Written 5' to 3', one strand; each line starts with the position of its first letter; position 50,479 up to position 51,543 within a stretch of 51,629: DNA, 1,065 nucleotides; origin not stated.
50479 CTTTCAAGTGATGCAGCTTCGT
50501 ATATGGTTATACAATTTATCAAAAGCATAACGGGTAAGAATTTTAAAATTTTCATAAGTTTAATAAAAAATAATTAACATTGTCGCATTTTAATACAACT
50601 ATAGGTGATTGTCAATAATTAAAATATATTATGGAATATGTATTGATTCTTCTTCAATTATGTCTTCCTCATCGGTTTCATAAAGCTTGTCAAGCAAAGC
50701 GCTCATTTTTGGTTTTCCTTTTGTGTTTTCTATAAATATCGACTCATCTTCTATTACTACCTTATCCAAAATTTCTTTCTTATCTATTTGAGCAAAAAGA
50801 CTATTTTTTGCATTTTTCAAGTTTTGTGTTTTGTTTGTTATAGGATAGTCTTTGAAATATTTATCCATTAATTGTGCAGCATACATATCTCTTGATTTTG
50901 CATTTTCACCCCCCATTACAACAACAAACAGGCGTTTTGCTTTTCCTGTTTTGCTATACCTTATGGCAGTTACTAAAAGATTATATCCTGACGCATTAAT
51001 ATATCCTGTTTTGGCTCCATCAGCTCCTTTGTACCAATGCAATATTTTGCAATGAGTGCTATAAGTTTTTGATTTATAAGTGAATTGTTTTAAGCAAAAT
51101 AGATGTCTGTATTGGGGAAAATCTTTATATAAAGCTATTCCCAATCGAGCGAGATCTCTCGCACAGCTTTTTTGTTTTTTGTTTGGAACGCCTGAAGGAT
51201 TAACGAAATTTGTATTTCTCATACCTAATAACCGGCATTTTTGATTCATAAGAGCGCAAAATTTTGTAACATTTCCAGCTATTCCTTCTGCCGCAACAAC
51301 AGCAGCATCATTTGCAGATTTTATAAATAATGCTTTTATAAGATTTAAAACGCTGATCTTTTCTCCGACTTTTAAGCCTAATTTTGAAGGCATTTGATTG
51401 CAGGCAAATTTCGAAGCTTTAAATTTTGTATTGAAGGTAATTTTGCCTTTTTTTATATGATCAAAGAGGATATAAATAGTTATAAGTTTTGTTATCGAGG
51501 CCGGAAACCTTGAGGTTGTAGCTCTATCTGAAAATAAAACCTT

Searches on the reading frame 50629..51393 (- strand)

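Call 63: search_protein_families(library=pfam, proteins=[window:50629-51393:-], max_evalue=0.01)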
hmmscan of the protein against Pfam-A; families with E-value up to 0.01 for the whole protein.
window:50629-51393:- (254 aa): 1 family
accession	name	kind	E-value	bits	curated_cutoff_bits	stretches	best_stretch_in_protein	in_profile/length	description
PF00768.25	Peptidase_S11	-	6.5e-35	121.2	27.6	1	3-163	80-238/239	D-alanyl-D-alanine carboxypeptidase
